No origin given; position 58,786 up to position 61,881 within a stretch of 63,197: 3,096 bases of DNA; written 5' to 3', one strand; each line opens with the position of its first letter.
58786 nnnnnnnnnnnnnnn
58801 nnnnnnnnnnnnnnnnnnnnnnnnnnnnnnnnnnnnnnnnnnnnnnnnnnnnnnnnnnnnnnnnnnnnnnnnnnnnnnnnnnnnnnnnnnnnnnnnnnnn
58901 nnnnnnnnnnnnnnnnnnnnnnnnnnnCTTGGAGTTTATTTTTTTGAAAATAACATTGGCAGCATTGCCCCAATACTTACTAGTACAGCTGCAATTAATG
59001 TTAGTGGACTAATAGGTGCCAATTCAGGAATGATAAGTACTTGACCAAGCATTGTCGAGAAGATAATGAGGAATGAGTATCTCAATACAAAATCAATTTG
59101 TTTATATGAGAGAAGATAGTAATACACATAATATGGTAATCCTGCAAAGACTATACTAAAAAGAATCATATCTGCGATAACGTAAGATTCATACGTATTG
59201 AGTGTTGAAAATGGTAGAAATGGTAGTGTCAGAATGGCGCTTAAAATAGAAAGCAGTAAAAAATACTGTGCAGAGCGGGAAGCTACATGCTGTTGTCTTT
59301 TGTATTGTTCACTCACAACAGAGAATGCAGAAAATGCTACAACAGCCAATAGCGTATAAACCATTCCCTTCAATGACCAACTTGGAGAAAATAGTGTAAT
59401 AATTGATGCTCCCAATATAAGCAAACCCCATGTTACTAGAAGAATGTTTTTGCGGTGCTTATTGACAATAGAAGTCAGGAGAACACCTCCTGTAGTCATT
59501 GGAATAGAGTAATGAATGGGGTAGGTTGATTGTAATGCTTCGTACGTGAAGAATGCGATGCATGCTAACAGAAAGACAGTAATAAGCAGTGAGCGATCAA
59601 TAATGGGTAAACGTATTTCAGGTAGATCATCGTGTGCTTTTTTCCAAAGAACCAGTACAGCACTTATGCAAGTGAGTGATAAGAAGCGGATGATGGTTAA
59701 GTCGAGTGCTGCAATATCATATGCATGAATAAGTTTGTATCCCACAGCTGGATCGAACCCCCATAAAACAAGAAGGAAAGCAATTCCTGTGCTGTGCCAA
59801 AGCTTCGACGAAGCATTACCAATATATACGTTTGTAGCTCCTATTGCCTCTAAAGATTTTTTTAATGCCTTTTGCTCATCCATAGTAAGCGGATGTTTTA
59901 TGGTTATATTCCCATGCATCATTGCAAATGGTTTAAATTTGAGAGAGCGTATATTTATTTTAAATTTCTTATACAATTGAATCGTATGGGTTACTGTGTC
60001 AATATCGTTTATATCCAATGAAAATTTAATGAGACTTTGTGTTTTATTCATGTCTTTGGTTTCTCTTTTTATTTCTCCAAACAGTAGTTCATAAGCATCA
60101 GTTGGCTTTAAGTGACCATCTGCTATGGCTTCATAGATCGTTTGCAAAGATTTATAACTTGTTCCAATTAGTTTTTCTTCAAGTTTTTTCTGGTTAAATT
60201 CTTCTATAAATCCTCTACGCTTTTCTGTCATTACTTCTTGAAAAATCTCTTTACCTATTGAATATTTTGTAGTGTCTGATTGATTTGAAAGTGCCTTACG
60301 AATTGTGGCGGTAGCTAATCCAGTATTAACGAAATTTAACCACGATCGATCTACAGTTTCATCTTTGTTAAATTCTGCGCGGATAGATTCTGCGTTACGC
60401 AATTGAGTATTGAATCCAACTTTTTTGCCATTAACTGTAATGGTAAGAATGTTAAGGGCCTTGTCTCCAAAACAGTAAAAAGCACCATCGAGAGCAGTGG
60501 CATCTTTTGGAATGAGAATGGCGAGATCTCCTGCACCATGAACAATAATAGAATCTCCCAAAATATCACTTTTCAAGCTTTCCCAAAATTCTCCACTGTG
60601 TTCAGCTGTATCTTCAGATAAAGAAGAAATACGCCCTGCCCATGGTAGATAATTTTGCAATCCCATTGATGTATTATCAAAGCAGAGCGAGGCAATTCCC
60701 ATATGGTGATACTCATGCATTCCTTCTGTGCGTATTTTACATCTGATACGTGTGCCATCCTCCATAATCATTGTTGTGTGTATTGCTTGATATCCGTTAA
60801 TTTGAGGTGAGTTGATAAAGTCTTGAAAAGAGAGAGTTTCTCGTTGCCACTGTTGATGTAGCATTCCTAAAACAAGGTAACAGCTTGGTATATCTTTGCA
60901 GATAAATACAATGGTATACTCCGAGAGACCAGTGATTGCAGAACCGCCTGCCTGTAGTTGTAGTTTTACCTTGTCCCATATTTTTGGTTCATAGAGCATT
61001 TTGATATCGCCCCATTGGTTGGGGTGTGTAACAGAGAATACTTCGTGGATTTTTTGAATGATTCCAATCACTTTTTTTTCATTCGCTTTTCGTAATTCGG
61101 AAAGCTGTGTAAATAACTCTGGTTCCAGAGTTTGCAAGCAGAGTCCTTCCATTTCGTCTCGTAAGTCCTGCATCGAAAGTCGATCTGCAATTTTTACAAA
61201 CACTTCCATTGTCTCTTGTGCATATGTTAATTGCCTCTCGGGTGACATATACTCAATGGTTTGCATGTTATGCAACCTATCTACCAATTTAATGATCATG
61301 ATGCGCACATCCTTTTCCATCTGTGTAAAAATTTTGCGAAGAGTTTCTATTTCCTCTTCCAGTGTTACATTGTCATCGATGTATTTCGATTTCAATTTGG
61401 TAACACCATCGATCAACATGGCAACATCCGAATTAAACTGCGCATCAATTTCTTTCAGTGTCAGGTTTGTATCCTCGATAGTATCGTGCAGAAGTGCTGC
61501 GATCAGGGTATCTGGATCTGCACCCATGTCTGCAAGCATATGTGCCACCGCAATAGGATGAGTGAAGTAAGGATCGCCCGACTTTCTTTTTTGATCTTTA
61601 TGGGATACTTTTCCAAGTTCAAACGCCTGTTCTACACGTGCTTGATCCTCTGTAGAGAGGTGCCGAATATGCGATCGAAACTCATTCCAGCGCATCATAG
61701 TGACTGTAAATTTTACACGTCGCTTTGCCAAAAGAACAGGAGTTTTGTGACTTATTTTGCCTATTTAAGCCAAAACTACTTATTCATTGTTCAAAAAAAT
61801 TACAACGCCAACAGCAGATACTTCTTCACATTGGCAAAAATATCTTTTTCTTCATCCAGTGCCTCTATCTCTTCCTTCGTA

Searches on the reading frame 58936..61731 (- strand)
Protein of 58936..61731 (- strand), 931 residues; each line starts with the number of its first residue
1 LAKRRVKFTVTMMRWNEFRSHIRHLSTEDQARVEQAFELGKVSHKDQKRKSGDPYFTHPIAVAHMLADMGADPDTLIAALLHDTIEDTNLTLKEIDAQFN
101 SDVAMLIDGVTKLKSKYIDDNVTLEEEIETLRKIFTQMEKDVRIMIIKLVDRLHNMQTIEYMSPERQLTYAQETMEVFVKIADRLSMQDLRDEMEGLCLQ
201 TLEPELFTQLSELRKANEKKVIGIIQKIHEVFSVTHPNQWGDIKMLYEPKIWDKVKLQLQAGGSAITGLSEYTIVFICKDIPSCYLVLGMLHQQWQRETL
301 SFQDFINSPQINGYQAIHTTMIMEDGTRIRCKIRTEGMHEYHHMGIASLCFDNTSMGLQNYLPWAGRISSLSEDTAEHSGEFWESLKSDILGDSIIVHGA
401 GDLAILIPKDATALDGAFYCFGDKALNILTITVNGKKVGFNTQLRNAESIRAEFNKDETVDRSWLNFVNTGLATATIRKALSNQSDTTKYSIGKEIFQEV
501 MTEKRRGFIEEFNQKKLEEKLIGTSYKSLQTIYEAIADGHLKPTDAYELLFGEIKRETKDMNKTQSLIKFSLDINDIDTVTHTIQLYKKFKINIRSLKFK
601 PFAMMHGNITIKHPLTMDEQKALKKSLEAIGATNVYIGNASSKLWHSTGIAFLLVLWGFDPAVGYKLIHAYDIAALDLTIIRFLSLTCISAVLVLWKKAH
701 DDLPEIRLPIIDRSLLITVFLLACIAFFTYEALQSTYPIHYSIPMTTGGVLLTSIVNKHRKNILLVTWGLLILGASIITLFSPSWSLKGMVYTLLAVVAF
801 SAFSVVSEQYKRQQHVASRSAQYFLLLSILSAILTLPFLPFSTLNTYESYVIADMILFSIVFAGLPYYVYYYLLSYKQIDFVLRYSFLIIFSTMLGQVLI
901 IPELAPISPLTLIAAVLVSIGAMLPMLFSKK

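Call 40: search_protein_families(library=pfam, proteins=[window:58936-61731:-], max_evalue=0.0001)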
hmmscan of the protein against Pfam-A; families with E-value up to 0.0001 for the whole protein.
window:58936-61731:- (931 aa): 4 families
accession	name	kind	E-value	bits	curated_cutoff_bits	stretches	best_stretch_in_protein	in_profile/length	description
PF13328.12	HD_4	-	5.4e-37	127.4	27.2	1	36-186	1-154/156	HD domain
PF04607.23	RelA_SpoT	-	1.6e-13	51.3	27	1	274-348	29-104/113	Region found in RelA / SpoT proteins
PF01966.28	HD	-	5.9e-10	39.9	22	1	55-156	1-116/116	HD domain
PF19296.4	RelA_AH_RIS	-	6e-06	26.9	23.8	1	466-563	2-95/185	RelA/SpoT, AH and RIS domains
